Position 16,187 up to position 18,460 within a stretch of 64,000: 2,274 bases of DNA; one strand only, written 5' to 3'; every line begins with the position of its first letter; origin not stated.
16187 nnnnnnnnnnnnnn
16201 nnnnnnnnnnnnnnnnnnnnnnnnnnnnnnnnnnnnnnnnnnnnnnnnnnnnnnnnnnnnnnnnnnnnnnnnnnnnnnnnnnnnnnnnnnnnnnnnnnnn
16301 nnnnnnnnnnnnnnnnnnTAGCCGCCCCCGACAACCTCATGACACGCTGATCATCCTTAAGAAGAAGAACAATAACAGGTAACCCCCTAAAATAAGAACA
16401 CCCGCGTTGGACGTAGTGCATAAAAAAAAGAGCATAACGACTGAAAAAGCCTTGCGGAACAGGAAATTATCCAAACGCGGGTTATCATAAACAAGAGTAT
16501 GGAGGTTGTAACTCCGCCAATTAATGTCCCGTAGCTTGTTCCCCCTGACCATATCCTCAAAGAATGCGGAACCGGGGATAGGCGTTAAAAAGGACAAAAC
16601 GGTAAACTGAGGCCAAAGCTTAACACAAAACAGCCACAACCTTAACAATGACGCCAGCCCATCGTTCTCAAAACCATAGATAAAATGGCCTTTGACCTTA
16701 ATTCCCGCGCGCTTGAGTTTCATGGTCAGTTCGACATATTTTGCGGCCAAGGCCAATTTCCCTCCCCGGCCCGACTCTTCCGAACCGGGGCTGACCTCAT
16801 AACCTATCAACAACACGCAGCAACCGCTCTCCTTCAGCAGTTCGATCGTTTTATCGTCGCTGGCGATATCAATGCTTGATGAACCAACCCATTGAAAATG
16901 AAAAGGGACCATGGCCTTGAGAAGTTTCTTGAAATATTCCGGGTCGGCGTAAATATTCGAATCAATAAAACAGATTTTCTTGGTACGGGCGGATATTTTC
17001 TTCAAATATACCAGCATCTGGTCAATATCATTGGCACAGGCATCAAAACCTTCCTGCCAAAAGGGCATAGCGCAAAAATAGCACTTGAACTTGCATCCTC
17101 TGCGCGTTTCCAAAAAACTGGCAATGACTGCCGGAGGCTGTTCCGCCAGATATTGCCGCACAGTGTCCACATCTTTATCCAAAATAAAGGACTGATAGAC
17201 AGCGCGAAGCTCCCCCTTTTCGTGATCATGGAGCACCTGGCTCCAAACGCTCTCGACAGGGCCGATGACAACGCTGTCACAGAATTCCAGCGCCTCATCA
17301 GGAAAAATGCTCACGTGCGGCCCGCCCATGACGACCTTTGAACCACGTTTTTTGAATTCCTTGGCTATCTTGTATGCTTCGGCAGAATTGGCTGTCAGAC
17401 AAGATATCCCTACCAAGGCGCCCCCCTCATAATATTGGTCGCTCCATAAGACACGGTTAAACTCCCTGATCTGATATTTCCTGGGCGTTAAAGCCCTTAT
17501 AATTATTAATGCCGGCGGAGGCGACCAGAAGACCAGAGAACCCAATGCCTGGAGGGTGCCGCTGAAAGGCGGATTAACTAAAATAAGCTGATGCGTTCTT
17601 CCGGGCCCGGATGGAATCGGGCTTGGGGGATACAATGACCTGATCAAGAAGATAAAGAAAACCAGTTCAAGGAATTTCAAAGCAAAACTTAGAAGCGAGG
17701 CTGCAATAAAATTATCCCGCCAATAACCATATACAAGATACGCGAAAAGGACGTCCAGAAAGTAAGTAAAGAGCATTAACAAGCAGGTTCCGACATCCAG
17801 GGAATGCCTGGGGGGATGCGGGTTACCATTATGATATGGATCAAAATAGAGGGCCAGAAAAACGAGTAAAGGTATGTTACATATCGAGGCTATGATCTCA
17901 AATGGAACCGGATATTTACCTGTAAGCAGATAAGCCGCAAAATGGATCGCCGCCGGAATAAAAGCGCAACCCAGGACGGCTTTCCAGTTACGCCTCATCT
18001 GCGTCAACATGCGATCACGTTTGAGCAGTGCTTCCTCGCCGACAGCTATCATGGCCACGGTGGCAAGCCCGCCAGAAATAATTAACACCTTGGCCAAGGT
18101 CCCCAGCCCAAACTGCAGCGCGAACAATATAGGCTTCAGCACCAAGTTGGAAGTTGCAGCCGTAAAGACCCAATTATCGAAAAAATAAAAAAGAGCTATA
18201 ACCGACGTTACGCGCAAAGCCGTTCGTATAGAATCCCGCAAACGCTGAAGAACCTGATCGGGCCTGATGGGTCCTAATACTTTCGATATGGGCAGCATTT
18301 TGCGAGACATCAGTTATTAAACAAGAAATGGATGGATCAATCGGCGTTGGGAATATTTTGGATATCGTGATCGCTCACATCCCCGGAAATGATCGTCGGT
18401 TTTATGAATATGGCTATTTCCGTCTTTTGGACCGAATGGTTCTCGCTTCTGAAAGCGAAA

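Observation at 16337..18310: Polytopic-membrane B12-radical SAM enzyme as the last gene of the secretion operon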

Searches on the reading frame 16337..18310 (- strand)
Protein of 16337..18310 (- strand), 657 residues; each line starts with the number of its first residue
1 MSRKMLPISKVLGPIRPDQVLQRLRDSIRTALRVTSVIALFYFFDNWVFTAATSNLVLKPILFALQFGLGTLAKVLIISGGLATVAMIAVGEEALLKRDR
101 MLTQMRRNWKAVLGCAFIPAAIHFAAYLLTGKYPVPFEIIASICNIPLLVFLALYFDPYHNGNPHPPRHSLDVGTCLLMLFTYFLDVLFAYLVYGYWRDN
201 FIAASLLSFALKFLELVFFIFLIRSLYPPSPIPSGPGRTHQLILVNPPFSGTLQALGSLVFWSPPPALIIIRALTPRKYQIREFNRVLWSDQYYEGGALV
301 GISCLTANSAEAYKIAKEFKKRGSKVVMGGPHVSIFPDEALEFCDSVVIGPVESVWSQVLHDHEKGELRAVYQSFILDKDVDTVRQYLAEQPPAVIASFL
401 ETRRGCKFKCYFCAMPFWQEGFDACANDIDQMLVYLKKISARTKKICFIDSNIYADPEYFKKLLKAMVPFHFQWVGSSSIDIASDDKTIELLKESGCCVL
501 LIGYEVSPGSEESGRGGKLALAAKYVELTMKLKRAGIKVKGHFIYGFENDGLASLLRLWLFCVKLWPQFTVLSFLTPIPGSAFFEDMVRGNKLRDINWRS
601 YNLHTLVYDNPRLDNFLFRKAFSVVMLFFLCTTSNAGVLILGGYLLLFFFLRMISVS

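Call 6: search_protein_families(library=pfam, proteins=[window:16337-18310:-], max_evalue=0.01)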
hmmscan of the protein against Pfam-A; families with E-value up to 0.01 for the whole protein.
window:16337-18310:- (657 aa): 2 families
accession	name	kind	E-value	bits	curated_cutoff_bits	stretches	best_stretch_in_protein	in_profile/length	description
PF02310.24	B12-binding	-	2.1e-09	37.7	32.1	1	299-355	54-116/121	B12 binding domain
PF04055.27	Radical_SAM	-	4.1e-07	30.8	29.5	1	403-549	4-153/166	Radical SAM superfamily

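Call 7: search_protein_families(library=ncbifam, proteins=[window:16337-18310:-], max_evalue=0.01)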
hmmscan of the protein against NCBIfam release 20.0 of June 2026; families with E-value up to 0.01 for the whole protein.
window:16337-18310:- (657 aa): 11 families
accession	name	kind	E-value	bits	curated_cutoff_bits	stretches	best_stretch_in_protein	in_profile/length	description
TIGR03471.1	HpnJ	equivalog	6.1e-17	61.6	577.6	1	400-588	200-388/472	hopanoid biosynthesis associated radical SAM protein HpnJ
TIGR04479.1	bcpD_PhpK_rSAM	subfamily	5.3e-16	58.1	600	1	400-548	244-392/504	PhpK family radical SAM P-methyltransferase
TIGR04013.1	B12_SAM_MJ_1487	hypoth_equivalog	2.4e-14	53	251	1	298-452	45-206/382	TIGR04013 family B12-binding domain/radical SAM domain-containing protein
TIGR04072.2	rSAM_ladder_B12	equivalog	4.2e-12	45.4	360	1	312-505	86-290/443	lipid biosynthesis B12-binding/radical SAM protein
TIGR04295.1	B12_rSAM_oligo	hypoth_equivalog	1.1e-07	30.9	400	1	396-505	199-302/422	TIGR04295 family B12-binding domain-containing radical SAM protein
NF050148.1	rSAM_ApyD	equivalog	2.9e-07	29.3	750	1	400-587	202-393/645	RiPP biosynthesis radical SAM protein ApyD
NF038361.1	rSAM_Sden_1168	equivalog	1.7e-06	26.9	575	1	400-589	285-475/560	Sden_1168 family B12-binding radical SAM P-methyltransferase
TIGR02026.1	BchE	equivalog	6.8e-06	25.2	481.35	1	394-608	191-406/497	magnesium-protoporphyrin IX monomethyl ester anaerobic oxidative cyclase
TIGR04014.1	B12_SAM_MJ_0865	equivalog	3.4e-05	22.8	360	1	314-583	59-354/434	methyl-coenzyme M reductase glutamine C-methyltransferase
TIGR00089.1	TIGR00089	subfamily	0.0038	16.1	251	1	316-449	59-191/429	MiaB/RimO family radical SAM methylthiotransferase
NF040546.1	rSAM_CUAEP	equivalog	0.0072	15.1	500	0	393-468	167-242/468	CUAEP/CCAEP-tail radical SAM (seleno)protein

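Call 8: find_homologous_proteins(query=window:16337-18310:-)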
Query window:16337-18310:- (657 aa): 131 proteins with E <= 0.001 among 8000 candidates; the best 120 are listed.
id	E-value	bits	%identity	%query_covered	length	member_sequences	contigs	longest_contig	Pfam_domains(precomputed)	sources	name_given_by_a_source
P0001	0.0e+0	1497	100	99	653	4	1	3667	PF04055.28,PF02310.25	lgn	-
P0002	1.1e-229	782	57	95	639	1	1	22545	PF04055.28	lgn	-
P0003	9.1e-136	472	41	88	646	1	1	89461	PF04055.28,PF02310.25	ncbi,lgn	-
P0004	4.0e-134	467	40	88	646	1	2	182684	PF04055.28,PF02310.25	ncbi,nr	ncbi:MAG: B12-binding domain-containing radical SAM protein [Candidatus Omnitrophica bacterium]|nr:B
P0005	1.6e-132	461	40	89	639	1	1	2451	PF04055.28,PF02310.25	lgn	-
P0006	3.4e-130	454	38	92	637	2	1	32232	PF04055.28,PF02310.25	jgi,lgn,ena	-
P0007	4.4e-130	453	38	86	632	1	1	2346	PF04055.28,PF02310.25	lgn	-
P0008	1.2e-129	452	39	86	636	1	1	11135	PF04055.28,PF02310.25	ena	-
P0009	3.8e-128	447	39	86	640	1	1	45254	PF04055.28,PF02310.25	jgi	jgi:radical SAM superfamily enzyme YgiQ (UPF0313 family)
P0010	4.0e-128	447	40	86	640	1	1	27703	PF04055.28,PF02310.25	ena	-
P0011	2.9e-127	444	38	87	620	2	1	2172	PF04055.28,PF02310.25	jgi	-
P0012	3.5e-127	444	39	88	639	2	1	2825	PF04055.28,PF02310.25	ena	-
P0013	1.2e-126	442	39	86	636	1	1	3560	PF04055.28,PF02310.25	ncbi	-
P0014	2.4e-126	441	44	72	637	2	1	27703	PF04055.28,PF02310.25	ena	-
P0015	3.7e-126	440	45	69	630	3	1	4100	PF04055.28,PF02310.25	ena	-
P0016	5.0e-126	440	39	89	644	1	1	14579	PF04055.28,PF02310.25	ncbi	-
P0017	1.5e-125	438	37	91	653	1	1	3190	PF04055.28,PF02310.25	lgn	-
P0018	8.3e-125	436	39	93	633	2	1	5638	PF04055.28,PF02310.25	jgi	jgi:hypothetical protein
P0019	1.8e-124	435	36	95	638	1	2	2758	PF04055.28,PF02310.25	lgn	-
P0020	5.8e-124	433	40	86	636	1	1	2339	PF04055.28,PF02310.25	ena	-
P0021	8.8e-124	432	44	67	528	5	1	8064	PF04055.28,PF02310.25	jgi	jgi:hypothetical protein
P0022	2.1e-123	431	38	86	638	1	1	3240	PF04055.28,PF02310.25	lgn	-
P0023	2.4e-123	431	37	86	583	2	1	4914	PF04055.28,PF02310.25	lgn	-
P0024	2.7e-123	431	37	88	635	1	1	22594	PF04055.28,PF02310.25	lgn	-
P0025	4.2e-123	430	37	89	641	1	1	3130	PF04055.28,PF02310.25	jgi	jgi:radical SAM superfamily enzyme YgiQ (UPF0313 family)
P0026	4.7e-123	430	45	67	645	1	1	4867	PF04055.28,PF02310.25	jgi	jgi:hypothetical protein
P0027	1.5e-122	428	39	86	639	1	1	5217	PF04055.28,PF02310.25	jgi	jgi:hypothetical protein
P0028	1.9e-122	428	38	89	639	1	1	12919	PF04055.28,PF02310.25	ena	-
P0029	2.2e-122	428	37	89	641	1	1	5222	PF04055.28,PF02310.25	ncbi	-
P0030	2.2e-122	428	37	88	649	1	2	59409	PF04055.28,PF02310.25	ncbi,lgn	-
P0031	3.6e-122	427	38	89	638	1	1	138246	PF04055.28,PF02310.25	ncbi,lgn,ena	-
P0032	4.7e-122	427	38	92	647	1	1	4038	PF04055.28,PF02310.25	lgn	-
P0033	8.5e-122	426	44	67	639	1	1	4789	PF04055.28,PF02310.25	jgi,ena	-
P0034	1.2e-121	425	43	65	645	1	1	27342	PF04055.28,PF02310.25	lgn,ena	-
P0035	3.1e-121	424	37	88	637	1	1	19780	PF04055.28,PF02310.25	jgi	jgi:radical SAM superfamily enzyme YgiQ (UPF0313 family)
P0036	4.0e-121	424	39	82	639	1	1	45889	PF04055.28,PF02310.25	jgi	jgi:hypothetical protein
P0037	4.1e-121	424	37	89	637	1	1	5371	PF04055.28,PF02310.25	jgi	jgi:hypothetical protein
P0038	4.3e-121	424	38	84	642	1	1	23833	PF04055.28,PF02310.25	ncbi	-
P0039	4.9e-121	423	38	97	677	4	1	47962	PF04055.28,PF02310.25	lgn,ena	-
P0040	5.5e-121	423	36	90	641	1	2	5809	PF04055.28,PF02310.25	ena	-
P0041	6.4e-121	423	36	93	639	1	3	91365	PF04055.28,PF02310.25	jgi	-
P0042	6.6e-121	423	37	89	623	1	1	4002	PF04055.28,PF02310.25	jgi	jgi:radical SAM superfamily enzyme YgiQ (UPF0313 family)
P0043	6.8e-121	423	38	87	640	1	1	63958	PF04055.28,PF02310.25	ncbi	-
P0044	7.9e-121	423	37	86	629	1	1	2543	PF04055.28,PF02310.25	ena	-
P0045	1.3e-120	422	44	71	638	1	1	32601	PF04055.28,PF02310.25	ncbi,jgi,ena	-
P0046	1.5e-120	422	39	89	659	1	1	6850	PF04055.28,PF02310.25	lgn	-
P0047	1.7e-120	422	38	88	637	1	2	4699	PF04055.28,PF02310.25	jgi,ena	-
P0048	3.4e-120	421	43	67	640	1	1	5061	PF04055.28,PF02310.25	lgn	-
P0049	4.0e-120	420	46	66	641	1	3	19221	PF04055.28,PF02310.25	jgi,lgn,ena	-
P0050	6.1e-120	420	39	86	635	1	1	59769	PF04055.28,PF02310.25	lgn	-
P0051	7.8e-120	419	38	88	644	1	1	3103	PF04055.28,PF02310.25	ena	-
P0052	9.3e-120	419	35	96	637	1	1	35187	PF04055.28,PF02310.25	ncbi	-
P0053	1.2e-119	419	36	87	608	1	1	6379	PF04055.28,PF19864.6,PF02310.25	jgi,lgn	-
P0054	1.3e-119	419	36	95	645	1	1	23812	PF04055.28,PF02310.25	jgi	-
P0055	1.6e-119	418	36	88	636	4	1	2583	PF04055.28,PF02310.25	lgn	-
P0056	5.5e-119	417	39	77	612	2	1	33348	PF04055.28,PF02310.25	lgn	-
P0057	6.6e-119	416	37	95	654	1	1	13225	PF04055.28,PF02310.25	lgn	-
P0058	9.6e-119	416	43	73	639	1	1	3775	PF04055.28,PF02310.25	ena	-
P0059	1.1e-118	416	38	85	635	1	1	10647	PF04055.28,PF02310.25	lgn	-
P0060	1.4e-118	415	41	73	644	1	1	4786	PF04055.28,PF02310.25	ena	-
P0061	2.4e-118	414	42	70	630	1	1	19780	PF04055.28,PF19864.6,PF02310.25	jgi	jgi:hypothetical protein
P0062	2.6e-118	414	37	90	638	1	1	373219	PF04055.28,PF02310.25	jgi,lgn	-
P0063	2.9e-118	414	36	89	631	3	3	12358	PF04055.28,PF02310.25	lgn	-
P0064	5.9e-118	413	44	63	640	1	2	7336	PF04055.28,PF02310.25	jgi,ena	-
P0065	1.0e-117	412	43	69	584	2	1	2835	PF04055.28,PF02310.25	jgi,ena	-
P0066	1.1e-116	409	37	88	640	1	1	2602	PF04055.28,PF02310.25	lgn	-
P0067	2.6e-116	408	43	71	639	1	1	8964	PF04055.28,PF02310.25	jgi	jgi:radical SAM superfamily enzyme YgiQ (UPF0313 family)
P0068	3.9e-116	407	36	94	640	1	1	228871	PF04055.28,PF02310.25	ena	-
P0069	6.7e-116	406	36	88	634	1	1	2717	PF04055.28,PF02310.25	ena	-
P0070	2.7e-115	404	44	65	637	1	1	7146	PF04055.28,PF02310.25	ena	-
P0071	3.9e-114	401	38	84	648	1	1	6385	PF04055.28,PF02310.25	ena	-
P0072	1.8e-112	395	35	94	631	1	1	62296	PF04055.28,PF02310.25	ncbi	ncbi:B12-binding domain-containing radical SAM protein [Candidatus Omnitrophota bacterium]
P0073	1.9e-112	395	37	87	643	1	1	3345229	PF04055.28,PF02310.25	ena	-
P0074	3.0e-112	394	40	67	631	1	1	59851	PF04055.28,PF02310.25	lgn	-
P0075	3.5e-112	394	37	88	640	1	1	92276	PF04055.28,PF02310.25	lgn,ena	-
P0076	9.6e-112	393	41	67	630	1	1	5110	PF04055.28,PF02310.25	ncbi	-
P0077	3.2e-111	391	37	87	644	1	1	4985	PF04055.28,PF02310.25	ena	-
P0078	7.0e-111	390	36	88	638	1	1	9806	PF04055.28,PF02310.25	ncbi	-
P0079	6.0e-110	387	42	67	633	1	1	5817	PF04055.28,PF02310.25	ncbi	-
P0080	1.3e-109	386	37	87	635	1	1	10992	PF04055.28,PF02310.25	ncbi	ncbi:MAG: radical SAM protein, partial [Candidatus Omnitrophota bacterium]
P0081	9.4e-109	383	36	85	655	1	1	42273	PF04055.28,PF02310.25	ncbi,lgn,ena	-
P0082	9.5e-109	383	37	89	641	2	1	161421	PF04055.28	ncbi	-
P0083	2.1e-108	382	41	65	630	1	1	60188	PF04055.28,PF02310.25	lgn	-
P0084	4.2e-108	381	35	92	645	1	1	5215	PF04055.28,PF02310.25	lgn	-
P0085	5.7e-108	380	35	86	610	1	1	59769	PF04055.28,PF02310.25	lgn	-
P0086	1.0e-107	379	41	67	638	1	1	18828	PF04055.28,PF02310.25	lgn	-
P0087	1.6e-107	379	42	64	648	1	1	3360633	PF04055.28,PF02310.25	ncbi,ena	-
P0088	2.7e-107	378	37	87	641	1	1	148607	PF04055.28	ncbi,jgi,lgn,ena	-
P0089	4.1e-105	371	46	56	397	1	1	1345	PF04055.28,PF02310.25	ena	-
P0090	5.3e-105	370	35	86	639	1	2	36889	PF04055.28,PF02310.25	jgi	-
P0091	5.0e-104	367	42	60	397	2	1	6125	PF04055.28,PF02310.25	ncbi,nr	ncbi:MAG: cobalamin B12-binding domain-containing protein [Candidatus Omnitrophica bacterium]|nr:cob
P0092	2.3e-103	365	42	65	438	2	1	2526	PF04055.28,PF02310.25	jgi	-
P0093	1.9e-102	362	41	58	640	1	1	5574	PF04055.28,PF19864.6,PF02310.25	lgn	-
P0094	2.3e-102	362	35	87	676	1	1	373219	PF04055.28,PF02310.25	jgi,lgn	-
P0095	4.7e-100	354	36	86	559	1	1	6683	PF04055.28,PF02310.25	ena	-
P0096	5.2e-96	341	34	88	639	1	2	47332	PF04055.28,PF02310.25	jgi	-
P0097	2.6e-91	325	32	88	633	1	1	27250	PF04055.28,PF02310.25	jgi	jgi:hypothetical protein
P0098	5.0e-89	318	35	87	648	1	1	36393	PF04055.28,PF02310.25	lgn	-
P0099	4.9e-73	265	38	63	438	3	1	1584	PF04055.28,PF02310.25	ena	-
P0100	6.7e-71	258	36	63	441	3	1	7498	PF04055.28,PF02310.25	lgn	-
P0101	2.3e-70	256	38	63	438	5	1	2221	PF04055.28,PF02310.25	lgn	-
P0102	2.4e-70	256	37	63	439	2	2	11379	PF04055.28,PF02310.25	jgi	-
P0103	1.4e-68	250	39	56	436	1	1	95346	PF04055.28,PF02310.25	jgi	jgi:radical SAM superfamily enzyme YgiQ (UPF0313 family)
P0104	1.7e-66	243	37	55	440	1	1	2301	PF04055.28,PF02310.25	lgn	-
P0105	2.5e-65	239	36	62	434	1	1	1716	PF04055.28,PF02310.25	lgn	-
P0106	6.3e-65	238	36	56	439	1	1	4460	PF04055.28,PF02310.25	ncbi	-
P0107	1.7e-48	184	30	57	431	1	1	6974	PF04055.28,PF02310.25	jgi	jgi:radical SAM superfamily enzyme YgiQ (UPF0313 family)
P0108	2.5e-48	183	30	57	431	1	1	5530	PF04055.28,PF02310.25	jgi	jgi:radical SAM superfamily enzyme YgiQ (UPF0313 family)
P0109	1.6e-47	180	33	56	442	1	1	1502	PF04055.28,PF02310.25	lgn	-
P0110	6.0e-47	179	33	56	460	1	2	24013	PF04055.28,PF02310.25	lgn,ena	-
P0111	9.9e-46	175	31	48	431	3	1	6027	PF04055.28,PF02310.25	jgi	jgi:radical SAM superfamily enzyme YgiQ (UPF0313 family)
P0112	1.2e-45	174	32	51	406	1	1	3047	PF02310.25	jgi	jgi:hypothetical protein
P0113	5.2e-43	166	30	56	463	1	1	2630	PF04055.28,PF19864.6,PF02310.25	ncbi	-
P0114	6.9e-43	165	30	48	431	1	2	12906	PF04055.28,PF02310.25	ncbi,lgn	ncbi:MAG: radical SAM protein [candidate division WOR-3 bacterium]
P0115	4.4e-38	149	30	51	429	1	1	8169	PF04055.28,PF02310.25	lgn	-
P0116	3.9e-37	146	29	52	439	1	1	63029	PF04055.28,PF02310.25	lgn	-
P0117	1.2e-35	141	30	50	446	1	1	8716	PF04055.28,PF13282.12,PF02310.25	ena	-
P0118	8.7e-34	135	26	55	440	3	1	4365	PF04055.28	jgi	jgi:radical SAM superfamily enzyme YgiQ (UPF0313 family)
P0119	3.0e-33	133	32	47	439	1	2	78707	PF04055.28,PF13282.12,PF02310.25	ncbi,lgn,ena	-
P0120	3.5e-32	130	31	53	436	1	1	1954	PF04055.28,PF02310.25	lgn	-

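Call 11: find_encoding_contigs(protein=P0002, flank=10000, max_places=2)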
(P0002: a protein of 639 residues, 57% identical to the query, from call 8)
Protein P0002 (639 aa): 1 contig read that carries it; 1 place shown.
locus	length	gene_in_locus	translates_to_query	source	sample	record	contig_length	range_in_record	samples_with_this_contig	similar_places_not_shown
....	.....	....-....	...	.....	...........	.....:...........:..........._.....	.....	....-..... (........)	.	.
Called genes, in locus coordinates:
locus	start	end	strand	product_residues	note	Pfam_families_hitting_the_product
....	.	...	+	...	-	?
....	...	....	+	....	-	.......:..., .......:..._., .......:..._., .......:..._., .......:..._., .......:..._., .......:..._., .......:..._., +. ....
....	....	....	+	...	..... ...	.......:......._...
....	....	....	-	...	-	-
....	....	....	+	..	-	-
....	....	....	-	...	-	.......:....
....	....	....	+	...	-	-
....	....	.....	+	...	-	-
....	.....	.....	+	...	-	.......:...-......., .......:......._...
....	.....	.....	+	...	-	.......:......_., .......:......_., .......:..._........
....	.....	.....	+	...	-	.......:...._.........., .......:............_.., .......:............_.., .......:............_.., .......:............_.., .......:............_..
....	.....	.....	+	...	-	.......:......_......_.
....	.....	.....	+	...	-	-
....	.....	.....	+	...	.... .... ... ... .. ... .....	-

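Call 12: find_encoding_contigs(protein=P0003, flank=10000, max_places=2)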
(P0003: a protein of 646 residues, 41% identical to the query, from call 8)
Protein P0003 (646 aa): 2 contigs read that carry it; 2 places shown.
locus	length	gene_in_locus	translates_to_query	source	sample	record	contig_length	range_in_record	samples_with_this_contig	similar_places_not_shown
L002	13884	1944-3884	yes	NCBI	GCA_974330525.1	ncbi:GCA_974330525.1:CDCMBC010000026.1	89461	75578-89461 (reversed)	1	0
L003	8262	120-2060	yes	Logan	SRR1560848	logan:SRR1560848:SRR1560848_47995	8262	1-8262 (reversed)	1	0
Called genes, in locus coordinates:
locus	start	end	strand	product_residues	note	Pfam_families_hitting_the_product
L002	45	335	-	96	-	-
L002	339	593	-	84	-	-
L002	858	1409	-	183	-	-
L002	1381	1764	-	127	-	-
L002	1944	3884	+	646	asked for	PF02310:B12-binding, PF04055:Radical_SAM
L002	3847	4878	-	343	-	PF10503:Esterase_PHB (weak)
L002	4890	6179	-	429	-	PF01136:Peptidase_U32, PF16325:Peptidase_U32_C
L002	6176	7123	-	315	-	PF04055:Radical_SAM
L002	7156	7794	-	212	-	-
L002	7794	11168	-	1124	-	PF02811:PHP, PF07733:DNA_pol3_alpha, PF17657:DNA_pol3_finger, PF14579:HHH_6, PF01336:tRNA_anti-codon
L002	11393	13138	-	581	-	PF00117:GATase, PF07722:Peptidase_C26 (faint), PF02540:NAD_synthase, PF00958:GMP_synt_C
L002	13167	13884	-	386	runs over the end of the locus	PF00478:IMPDH, PF05690:ThiG (faint), PF01070:FMN_dh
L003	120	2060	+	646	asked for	PF02310:B12-binding, PF04055:Radical_SAM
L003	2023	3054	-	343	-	PF10503:Esterase_PHB (weak)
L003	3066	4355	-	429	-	PF01136:Peptidase_U32, PF16325:Peptidase_U32_C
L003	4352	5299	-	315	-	PF04055:Radical_SAM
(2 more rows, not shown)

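Call 13: find_encoding_contigs(protein=P0004, flank=10000, max_places=2)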
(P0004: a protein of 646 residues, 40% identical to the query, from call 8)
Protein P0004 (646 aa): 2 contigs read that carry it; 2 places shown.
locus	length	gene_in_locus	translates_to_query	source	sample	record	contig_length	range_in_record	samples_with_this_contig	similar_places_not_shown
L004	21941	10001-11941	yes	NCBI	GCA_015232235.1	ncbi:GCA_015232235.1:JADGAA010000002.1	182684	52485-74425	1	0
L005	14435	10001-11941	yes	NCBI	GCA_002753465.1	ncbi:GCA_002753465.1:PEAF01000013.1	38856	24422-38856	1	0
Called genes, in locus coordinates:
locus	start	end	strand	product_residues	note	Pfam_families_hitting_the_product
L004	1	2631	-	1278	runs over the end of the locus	-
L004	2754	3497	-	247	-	PF11967:RecO_N, PF02565:RecO_C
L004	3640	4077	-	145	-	PF02130:YbeY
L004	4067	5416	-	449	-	PF07698:7TM-7TMR_HD, PF01966:HD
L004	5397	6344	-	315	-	PF01695:IstB_IS21 (weak), PF02562:PhoH, PF13245:AAA_19 (weak), PF13604:AAA_30 (weak)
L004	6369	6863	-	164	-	PF01476:LysM (weak)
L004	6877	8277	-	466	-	PF01336:tRNA_anti-codon, PF00152:tRNA-synt_2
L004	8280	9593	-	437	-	PF13393:tRNA-synt_His, PF00587:tRNA-synt_2b, PF03129:HGTP_anticodon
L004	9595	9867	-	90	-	PF00216:Bac_DNA_binding, PF18291:HU-HIG (weak)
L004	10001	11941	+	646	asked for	PF02310:B12-binding, PF04055:Radical_SAM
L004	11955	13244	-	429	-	PF01136:Peptidase_U32, PF16325:Peptidase_U32_C (weak)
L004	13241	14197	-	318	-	PF04055:Radical_SAM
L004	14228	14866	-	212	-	-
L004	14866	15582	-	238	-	-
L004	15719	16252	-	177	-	PF26696:PTL_trimer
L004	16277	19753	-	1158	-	PF02811:PHP, PF07733:DNA_pol3_alpha, PF17657:DNA_pol3_finger, PF14579:HHH_6, PF01336:tRNA_anti-codon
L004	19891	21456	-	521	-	PF00117:GATase, PF07722:Peptidase_C26 (weak), PF02540:NAD_synthase, PF00958:GMP_synt_C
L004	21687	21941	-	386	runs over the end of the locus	PF00478:IMPDH, PF01070:FMN_dh, PF05690:ThiG (faint)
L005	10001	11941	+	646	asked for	PF02310:B12-binding, PF04055:Radical_SAM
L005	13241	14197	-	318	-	PF04055:Radical_SAM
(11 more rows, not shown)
